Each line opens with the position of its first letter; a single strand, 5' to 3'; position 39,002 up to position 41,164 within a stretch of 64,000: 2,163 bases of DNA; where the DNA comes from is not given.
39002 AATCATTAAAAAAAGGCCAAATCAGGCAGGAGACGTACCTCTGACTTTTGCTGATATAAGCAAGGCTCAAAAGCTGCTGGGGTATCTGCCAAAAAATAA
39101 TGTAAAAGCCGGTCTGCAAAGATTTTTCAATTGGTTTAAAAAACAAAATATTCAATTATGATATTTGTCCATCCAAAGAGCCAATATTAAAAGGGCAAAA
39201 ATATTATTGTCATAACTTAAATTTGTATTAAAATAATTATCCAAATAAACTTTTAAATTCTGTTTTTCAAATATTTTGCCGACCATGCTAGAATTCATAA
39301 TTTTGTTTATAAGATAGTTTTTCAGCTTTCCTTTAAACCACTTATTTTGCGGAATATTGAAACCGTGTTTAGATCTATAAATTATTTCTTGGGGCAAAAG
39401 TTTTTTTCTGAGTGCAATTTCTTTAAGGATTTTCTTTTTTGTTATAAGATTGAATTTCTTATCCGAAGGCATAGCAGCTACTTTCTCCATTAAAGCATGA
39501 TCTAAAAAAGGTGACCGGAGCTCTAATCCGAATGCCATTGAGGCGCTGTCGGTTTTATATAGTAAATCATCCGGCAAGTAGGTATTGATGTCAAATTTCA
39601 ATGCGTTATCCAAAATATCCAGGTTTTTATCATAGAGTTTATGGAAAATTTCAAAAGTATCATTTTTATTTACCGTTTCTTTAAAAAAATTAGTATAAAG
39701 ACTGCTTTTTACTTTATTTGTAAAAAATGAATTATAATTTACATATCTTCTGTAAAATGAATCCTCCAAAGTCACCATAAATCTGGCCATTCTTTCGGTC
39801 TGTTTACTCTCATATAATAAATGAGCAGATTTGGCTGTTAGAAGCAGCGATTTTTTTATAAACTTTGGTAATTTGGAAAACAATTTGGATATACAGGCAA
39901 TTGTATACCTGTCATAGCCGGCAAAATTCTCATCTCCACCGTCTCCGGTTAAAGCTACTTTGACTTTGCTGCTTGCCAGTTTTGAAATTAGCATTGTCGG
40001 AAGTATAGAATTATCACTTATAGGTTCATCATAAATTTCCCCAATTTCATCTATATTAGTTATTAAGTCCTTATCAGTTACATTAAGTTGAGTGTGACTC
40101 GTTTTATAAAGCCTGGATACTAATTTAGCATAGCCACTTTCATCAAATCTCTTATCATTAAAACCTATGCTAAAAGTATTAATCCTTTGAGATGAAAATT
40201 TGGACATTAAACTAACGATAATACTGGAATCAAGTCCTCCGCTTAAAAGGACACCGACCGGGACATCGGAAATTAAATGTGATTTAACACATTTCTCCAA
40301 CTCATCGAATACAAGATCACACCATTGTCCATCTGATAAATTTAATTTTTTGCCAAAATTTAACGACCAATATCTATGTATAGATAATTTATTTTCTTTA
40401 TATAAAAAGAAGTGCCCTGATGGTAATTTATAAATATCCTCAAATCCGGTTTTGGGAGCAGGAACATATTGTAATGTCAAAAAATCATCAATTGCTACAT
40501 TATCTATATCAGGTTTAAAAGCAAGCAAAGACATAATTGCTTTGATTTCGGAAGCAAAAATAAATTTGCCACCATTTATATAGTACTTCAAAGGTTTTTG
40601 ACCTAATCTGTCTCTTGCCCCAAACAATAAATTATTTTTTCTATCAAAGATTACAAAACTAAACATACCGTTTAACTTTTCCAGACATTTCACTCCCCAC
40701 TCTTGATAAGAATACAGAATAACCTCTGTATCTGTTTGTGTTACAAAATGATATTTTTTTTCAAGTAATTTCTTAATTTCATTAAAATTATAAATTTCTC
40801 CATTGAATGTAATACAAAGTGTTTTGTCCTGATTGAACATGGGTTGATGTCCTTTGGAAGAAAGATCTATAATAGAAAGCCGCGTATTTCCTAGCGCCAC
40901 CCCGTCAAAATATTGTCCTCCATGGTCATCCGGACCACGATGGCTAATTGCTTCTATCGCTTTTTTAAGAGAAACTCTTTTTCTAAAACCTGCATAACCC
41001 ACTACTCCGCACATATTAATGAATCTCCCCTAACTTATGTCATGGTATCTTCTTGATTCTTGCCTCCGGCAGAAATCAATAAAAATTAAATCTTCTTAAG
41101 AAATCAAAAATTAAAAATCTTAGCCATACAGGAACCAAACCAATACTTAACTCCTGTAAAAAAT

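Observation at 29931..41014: UDP-ManNAcA-type pathway plus AsnB-like amidotransferase: prediction of an amidated 2-acetamido uronic acid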

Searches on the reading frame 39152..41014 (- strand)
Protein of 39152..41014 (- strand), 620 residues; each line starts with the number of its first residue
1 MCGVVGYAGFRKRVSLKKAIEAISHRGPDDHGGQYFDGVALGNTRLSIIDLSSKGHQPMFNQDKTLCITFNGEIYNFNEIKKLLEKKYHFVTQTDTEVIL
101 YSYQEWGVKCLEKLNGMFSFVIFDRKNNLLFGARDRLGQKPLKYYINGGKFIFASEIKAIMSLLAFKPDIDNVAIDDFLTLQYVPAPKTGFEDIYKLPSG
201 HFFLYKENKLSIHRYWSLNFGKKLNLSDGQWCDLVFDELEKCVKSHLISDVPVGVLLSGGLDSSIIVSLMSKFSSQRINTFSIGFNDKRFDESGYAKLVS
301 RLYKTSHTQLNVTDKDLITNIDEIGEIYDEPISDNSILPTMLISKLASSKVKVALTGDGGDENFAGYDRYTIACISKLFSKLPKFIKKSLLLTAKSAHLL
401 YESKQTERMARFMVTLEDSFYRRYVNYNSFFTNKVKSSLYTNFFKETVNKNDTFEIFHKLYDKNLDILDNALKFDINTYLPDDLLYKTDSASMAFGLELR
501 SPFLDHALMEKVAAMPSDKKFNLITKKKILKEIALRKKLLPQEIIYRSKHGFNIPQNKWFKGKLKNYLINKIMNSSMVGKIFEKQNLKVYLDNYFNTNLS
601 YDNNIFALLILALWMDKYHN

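Call 3: search_protein_families(library=pfam, proteins=[window:39152-41014:-])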
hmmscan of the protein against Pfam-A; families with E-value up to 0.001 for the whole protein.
window:39152-41014:- (620 aa): 4 families
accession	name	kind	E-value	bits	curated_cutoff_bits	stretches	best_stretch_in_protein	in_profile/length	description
PF00733.27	Asn_synthase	-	3.3e-82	277.4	21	1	237-615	4-353/354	Asparagine synthase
PF13537.11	GATase_7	-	8.3e-43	145.8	25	1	44-161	2-122/123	Glutamine amidotransferase domain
PF13522.11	GATase_6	-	1.8e-38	132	27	1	32-156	5-130/130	Glutamine amidotransferase domain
PF12481.13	DUF3700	-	6.1e-05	23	27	1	63-159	75-175/228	Aluminium induced protein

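Call 4: search_protein_families(library=ncbifam, proteins=[window:39152-41014:-])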
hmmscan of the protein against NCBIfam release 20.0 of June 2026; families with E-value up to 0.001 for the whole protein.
window:39152-41014:- (620 aa): 9 families
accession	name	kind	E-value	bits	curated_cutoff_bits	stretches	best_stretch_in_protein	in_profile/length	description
TIGR03108.1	eps_aminotran_1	hypoth_equivalog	2.9e-157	525.1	816.9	1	1-615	1-625/628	XrtA/PEP-CTERM system amidotransferase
TIGR01536.1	asn_synth_AEB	equivalog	6.3e-138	461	267.1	1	2-552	1-517/517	asparagine synthase (glutamine-hydrolyzing)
TIGR03104.1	trio_amidotrans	equivalog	1.3e-119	400.1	570.1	2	1-371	1-384/589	N-acetylglutaminylglutamine amidotransferase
NF006949.0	PRK09431.1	equivalog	4.6e-89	299.4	499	3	1-163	1-168/554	asparagine synthase B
NF033535.1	lass_lactam_cya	exception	2.9e-74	250.8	525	2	12-364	16-376/668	lasso peptide isopeptide bond-forming cyclase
NF033561.1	macrolact_Ik_Al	subfamily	3.9e-14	52.2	300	1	151-363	114-330/561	albusnodin/ikarugamycin family macrolactam cyclase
TIGR01134.1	purF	equivalog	1.2e-10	41.3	350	1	53-163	81-202/432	amidophosphoribosyltransferase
NF001484.0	PRK00331.1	subfamily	1.7e-10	39.9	381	1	57-162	86-200/601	isomerizing glutamine--fructose-6-phosphate transaminase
TIGR01135.1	glmS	equivalog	7e-08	31.4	418.05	1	57-162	85-199/607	glutamine--fructose-6-phosphate transaminase (isomerizing)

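Call 9: find_homologous_proteins(query=window:39152-41014:-)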
Query window:39152-41014:- (620 aa): 8000 proteins with E <= 0.001 among 8000 candidates; the best 120 are listed.
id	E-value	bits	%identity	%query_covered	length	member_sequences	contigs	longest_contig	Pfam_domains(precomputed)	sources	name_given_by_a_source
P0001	0.0e+0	1399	100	100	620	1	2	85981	PF00733.28,PF13522.12,PF13537.12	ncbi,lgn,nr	ncbi:asparagine synthase (glutamine-hydrolyzing) [Candidatus Daviesbacteria bacterium]|nr:asparagine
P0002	0.0e+0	1124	79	100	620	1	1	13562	PF00733.28,PF13522.12,PF13537.12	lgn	-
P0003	0.0e+0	1052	75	100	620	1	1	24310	PF00733.28,PF13522.12,PF13537.12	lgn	-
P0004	0.0e+0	1023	71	100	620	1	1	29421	PF00733.28,PF13522.12,PF13537.12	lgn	-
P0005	1.2e-295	1000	70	100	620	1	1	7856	PF00733.28,PF13522.12,PF13537.12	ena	-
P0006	7.9e-294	994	71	100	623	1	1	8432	PF00733.28,PF13522.12,PF13537.12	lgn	-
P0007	5.5e-291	985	69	100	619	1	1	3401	PF00733.28,PF13522.12,PF13537.12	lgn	-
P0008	5.8e-291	985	69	100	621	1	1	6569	PF00733.28,PF13522.12,PF13537.12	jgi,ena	-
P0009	1.6e-290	983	68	100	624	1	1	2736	PF12481.14,PF00733.28,PF13522.12,PF13537.12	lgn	-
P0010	1.8e-290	983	70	100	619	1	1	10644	PF00733.28,PF13522.12,PF13537.12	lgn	-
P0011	5.7e-290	981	69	100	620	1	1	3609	PF00733.28,PF13522.12,PF13537.12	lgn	-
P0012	1.1e-289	980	69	100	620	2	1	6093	PF00733.28,PF13522.12,PF13537.12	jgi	-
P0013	3.0e-287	972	69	100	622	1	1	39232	PF12481.14,PF00733.28,PF13522.12,PF13537.12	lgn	-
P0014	1.0e-286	971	70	100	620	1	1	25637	PF12481.14,PF00733.28,PF13522.12,PF13537.12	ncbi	-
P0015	1.9e-286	970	69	100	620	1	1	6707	PF00733.28,PF13522.12,PF13537.12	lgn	-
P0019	6.8e-286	968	68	100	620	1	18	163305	PF12481.14,PF00733.28,PF13522.12,PF13537.12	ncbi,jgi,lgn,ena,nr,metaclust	ncbi:MAG: asparagine synthase (glutamine-hydrolyzing) [Candidatus Levybacteria bacterium RIFCSPHIGHO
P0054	8.4e-278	941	67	100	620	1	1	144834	PF00733.28,PF13522.12,PF13537.12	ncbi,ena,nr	ncbi:MAG: asparagine synthase (glutamine-hydrolysing) [Microgenomates group bacterium Gr01-1014_7]|n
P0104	5.7e-201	687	50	100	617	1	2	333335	PF00733.28,PF13522.12,PF13537.12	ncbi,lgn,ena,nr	ncbi:MAG: asparagine synthase (glutamine-hydrolysing) [Microgenomates group bacterium Gr01-1014_5]|n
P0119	3.0e-198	678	50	100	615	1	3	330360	PF12481.14,PF00733.28,PF13522.12,PF13537.12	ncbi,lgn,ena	ncbi:MAG: asparagine synthase (glutamine-hydrolyzing) [Patescibacteria group bacterium]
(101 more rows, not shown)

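Call 11: find_encoding_contigs(protein=P0019, flank=10000, max_places=3)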
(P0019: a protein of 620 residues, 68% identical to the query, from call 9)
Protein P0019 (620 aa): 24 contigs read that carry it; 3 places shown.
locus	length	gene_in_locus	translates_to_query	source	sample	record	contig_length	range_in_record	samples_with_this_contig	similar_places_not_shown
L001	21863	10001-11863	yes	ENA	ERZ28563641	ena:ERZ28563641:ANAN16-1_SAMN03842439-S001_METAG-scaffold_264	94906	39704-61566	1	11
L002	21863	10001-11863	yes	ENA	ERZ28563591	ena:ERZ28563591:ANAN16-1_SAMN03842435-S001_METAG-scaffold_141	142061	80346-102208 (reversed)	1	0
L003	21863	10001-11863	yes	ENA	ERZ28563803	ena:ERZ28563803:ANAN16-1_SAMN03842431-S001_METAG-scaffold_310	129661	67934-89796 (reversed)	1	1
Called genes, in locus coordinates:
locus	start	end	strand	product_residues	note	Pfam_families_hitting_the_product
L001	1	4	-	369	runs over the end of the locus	PF00248:Aldo_ket_red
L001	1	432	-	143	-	-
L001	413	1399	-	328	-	PF01073:3Beta_HSD, PF01370:Epimerase, PF05368:NmrA (weak), PF16363:GDP_Man_Dehyd, PF13460:NAD_binding_10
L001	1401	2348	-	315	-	-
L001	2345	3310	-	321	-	PF02779:Transket_pyr, PF02780:Transketolase_C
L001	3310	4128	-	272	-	PF00456:Transketolase_N, PF13292:DXP_synthase_N, PF00676:E1_dh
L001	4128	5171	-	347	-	PF02779:Transket_pyr, PF02780:Transketolase_C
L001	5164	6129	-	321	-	PF00676:E1_dh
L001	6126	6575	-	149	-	PF01370:Epimerase, PF16363:GDP_Man_Dehyd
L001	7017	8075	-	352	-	PF00852:Glyco_transf_10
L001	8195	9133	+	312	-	PF13489:Methyltransf_23, PF13847:Methyltransf_31, PF08241:Methyltransf_11, PF08242:Methyltransf_12 (weak), PF13649:Methyltransf_25 (weak)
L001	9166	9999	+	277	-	PF13641:Glyco_tranf_2_3, PF00535:Glycos_transf_2, PF10111:Glyco_tranf_2_2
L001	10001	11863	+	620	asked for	PF13522:GATase_6, PF12481:DUF3700 (weak), PF13537:GATase_7, PF00733:Asn_synthase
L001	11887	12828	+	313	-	PF05368:NmrA, PF00106:adh_short (weak), PF01073:3Beta_HSD, PF01370:Epimerase, PF02719:Polysacc_synt_2, PF04321:RmlD_sub_bind, PF13460:NAD_binding_10, PF07993:NAD_binding_4 (faint)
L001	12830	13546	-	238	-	PF01209:Ubie_methyltran, PF13489:Methyltransf_23, PF02353:CMAS (weak), PF08003:Methyltransf_9, PF13847:Methyltransf_31, PF08241:Methyltransf_11, PF08242:Methyltransf_12, PF13649:Methyltransf_25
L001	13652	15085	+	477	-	PF07992:Pyr_redox_2 (weak)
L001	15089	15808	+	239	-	PF00891:Methyltransf_2, PF13489:Methyltransf_23, PF13847:Methyltransf_31, PF08241:Methyltransf_11, PF08242:Methyltransf_12, PF13649:Methyltransf_25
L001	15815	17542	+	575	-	-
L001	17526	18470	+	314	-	PF01073:3Beta_HSD (faint), PF01370:Epimerase, PF02719:Polysacc_synt_2 (faint), PF16363:GDP_Man_Dehyd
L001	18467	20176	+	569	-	PF02543:Carbam_trans_N, PF00814:TsaD (weak), PF22521:HypF_C_2, PF16861:Carbam_trans_C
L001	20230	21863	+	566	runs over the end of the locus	-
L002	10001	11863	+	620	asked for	PF13522:GATase_6, PF12481:DUF3700 (weak), PF13537:GATase_7, PF00733:Asn_synthase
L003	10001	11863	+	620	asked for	PF13522:GATase_6, PF12481:DUF3700 (weak), PF13537:GATase_7, PF00733:Asn_synthase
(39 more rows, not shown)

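Call 12: find_encoding_contigs(protein=P0054, flank=10000, max_places=1)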
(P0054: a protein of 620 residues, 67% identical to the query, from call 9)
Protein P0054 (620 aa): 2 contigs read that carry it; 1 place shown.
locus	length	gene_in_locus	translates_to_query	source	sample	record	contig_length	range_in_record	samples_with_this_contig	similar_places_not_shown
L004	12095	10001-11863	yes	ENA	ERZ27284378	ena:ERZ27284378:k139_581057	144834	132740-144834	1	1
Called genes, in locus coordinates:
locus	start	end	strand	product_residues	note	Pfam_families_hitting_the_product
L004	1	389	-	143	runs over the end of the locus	-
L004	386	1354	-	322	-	PF01073:3Beta_HSD, PF01370:Epimerase, PF05368:NmrA (weak), PF16363:GDP_Man_Dehyd, PF13460:NAD_binding_10 (weak)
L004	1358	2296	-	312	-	-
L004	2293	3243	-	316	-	PF02779:Transket_pyr, PF02780:Transketolase_C, PF17147:PFOR_II (weak)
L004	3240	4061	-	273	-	PF00456:Transketolase_N, PF13292:DXP_synthase_N, PF00676:E1_dh, PF02775:TPP_enzyme_C (weak)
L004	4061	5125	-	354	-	PF02779:Transket_pyr, PF02780:Transketolase_C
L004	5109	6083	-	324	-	PF00676:E1_dh, PF13292:DXP_synthase_N (weak)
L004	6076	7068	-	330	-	PF01073:3Beta_HSD, PF01370:Epimerase, PF02719:Polysacc_synt_2, PF04321:RmlD_sub_bind, PF07993:NAD_binding_4, PF16363:GDP_Man_Dehyd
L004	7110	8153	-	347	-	PF00852:Glyco_transf_10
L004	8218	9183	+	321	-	PF01073:3Beta_HSD, PF01370:Epimerase, PF02719:Polysacc_synt_2, PF04321:RmlD_sub_bind, PF07993:NAD_binding_4, PF16363:GDP_Man_Dehyd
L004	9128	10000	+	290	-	PF00535:Glycos_transf_2, PF10111:Glyco_tranf_2_2, PF13641:Glyco_tranf_2_3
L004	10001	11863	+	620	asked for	PF13522:GATase_6, PF13537:GATase_7, PF00733:Asn_synthase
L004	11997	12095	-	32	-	?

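Call 13: find_encoding_contigs(protein=P0104, flank=10000, max_places=1)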
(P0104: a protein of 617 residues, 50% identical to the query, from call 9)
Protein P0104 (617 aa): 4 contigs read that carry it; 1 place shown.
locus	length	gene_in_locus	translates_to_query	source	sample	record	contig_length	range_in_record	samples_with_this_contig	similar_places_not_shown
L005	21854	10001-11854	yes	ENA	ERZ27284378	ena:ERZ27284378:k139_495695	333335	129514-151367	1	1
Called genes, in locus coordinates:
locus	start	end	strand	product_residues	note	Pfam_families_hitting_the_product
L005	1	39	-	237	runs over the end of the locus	PF02698:DUF218 (weak)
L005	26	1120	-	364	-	PF01073:3Beta_HSD, PF01370:Epimerase, PF02719:Polysacc_synt_2, PF04321:RmlD_sub_bind (weak), PF07993:NAD_binding_4, PF13460:NAD_binding_10, PF16363:GDP_Man_Dehyd, PF08485:Polysacc_syn_2C, +1 more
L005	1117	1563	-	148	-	PF00908:dTDP_sugar_isom (weak), PF05523:FdtA, PF14667:Polysacc_synt_C, PF00190:Cupin_1 (weak), PF07883:Cupin_2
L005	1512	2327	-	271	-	PF00056:Ldh_1_N (faint), PF01073:3Beta_HSD (faint), PF01370:Epimerase, PF04321:RmlD_sub_bind, PF07993:NAD_binding_4 (faint), PF16363:GDP_Man_Dehyd, PF02719:Polysacc_synt_2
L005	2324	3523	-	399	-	PF00534:Glycos_transf_1, PF13692:Glyco_trans_1_4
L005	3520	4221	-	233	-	PF05050:Methyltransf_21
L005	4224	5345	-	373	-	PF07992:Pyr_redox_2, PF13738:Pyr_redox_3 (faint)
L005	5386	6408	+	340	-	PF00852:Glyco_transf_10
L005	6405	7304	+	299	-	PF02353:CMAS (weak), PF08003:Methyltransf_9, PF13489:Methyltransf_23, PF13649:Methyltransf_25, PF13847:Methyltransf_31, PF08241:Methyltransf_11, PF08242:Methyltransf_12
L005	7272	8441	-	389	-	PF00534:Glycos_transf_1, PF13692:Glyco_trans_1_4, PF26337:Gtf3_C (weak)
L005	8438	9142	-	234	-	PF05050:Methyltransf_21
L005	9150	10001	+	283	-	PF00535:Glycos_transf_2, PF10111:Glyco_tranf_2_2, PF13641:Glyco_tranf_2_3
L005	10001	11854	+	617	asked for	PF13522:GATase_6, PF13537:GATase_7, PF00733:Asn_synthase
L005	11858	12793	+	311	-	PF01073:3Beta_HSD, PF01370:Epimerase, PF02719:Polysacc_synt_2, PF04321:RmlD_sub_bind, PF07993:NAD_binding_4, PF16363:GDP_Man_Dehyd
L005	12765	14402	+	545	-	-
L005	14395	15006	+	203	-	PF00702:Hydrolase, PF13419:HAD_2, PF13242:Hydrolase_like (weak)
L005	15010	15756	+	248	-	PF00483:NTP_transferase, PF12804:NTP_transf_3 (weak)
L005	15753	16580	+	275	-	PF00483:NTP_transferase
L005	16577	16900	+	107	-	-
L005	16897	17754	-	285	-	PF03009:GDPD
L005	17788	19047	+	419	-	-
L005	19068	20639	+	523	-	-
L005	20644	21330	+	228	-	PF13489:Methyltransf_23 (weak), PF13847:Methyltransf_31 (weak), PF08241:Methyltransf_11, PF13649:Methyltransf_25 (weak), PF03269:DUF268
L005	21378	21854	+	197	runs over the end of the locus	-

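Call 14: find_encoding_contigs(protein=P0119, flank=10000, max_places=1)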
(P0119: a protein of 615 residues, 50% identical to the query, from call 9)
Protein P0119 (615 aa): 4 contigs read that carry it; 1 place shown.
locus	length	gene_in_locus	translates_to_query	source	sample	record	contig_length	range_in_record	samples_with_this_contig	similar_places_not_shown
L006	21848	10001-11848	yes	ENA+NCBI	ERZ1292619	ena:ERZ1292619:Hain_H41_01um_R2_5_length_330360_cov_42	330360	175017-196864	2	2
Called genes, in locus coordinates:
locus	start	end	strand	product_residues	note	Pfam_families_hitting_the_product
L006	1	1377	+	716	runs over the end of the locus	PF13231:PMT_2 (weak), PF02366:PMT (weak)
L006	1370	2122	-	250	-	PF13489:Methyltransf_23 (weak), PF08241:Methyltransf_11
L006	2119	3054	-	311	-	PF00535:Glycos_transf_2, PF10111:Glyco_tranf_2_2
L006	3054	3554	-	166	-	PF18915:DUF5667 (weak)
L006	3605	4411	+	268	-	PF00535:Glycos_transf_2, PF10111:Glyco_tranf_2_2 (faint)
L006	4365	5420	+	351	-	PF01073:3Beta_HSD, PF01370:Epimerase, PF02719:Polysacc_synt_2, PF04321:RmlD_sub_bind, PF05368:NmrA (weak), PF07993:NAD_binding_4, PF13460:NAD_binding_10, PF16363:GDP_Man_Dehyd, +1 more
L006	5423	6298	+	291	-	PF01073:3Beta_HSD, PF01370:Epimerase, PF02719:Polysacc_synt_2, PF04321:RmlD_sub_bind, PF05368:NmrA (weak), PF13460:NAD_binding_10, PF16363:GDP_Man_Dehyd, PF07993:NAD_binding_4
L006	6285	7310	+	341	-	PF00534:Glycos_transf_1, PF13692:Glyco_trans_1_4, PF26337:Gtf3_C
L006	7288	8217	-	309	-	PF01073:3Beta_HSD, PF01370:Epimerase, PF02719:Polysacc_synt_2 (faint), PF13460:NAD_binding_10 (weak), PF16363:GDP_Man_Dehyd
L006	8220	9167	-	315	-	PF00535:Glycos_transf_2, PF10111:Glyco_tranf_2_2 (weak)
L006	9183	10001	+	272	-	PF00535:Glycos_transf_2, PF10111:Glyco_tranf_2_2, PF13641:Glyco_tranf_2_3 (weak)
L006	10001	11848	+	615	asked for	PF12481:DUF3700 (weak), PF13522:GATase_6, PF13537:GATase_7, PF00733:Asn_synthase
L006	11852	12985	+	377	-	PF00534:Glycos_transf_1, PF13692:Glyco_trans_1_4, PF26337:Gtf3_C (faint)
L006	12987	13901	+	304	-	PF08003:Methyltransf_9 (weak), PF13489:Methyltransf_23 (weak), PF08241:Methyltransf_11, PF08242:Methyltransf_12 (weak), PF13649:Methyltransf_25, PF13847:Methyltransf_31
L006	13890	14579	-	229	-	PF05050:Methyltransf_21 (weak)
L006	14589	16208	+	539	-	-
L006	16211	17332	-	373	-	PF00106:adh_short, PF01073:3Beta_HSD, PF01370:Epimerase, PF02719:Polysacc_synt_2, PF07993:NAD_binding_4, PF13460:NAD_binding_10, PF16363:GDP_Man_Dehyd, PF01370:Epimerase, +3 more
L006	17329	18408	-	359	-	PF01073:3Beta_HSD, PF01370:Epimerase, PF02719:Polysacc_synt_2, PF04321:RmlD_sub_bind, PF16363:GDP_Man_Dehyd, PF07993:NAD_binding_4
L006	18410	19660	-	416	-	PF13692:Glyco_trans_1_4, PF26337:Gtf3_C (weak), PF00534:Glycos_transf_1 (weak)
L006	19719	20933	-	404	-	PF00534:Glycos_transf_1, PF13692:Glyco_trans_1_4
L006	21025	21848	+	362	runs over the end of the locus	-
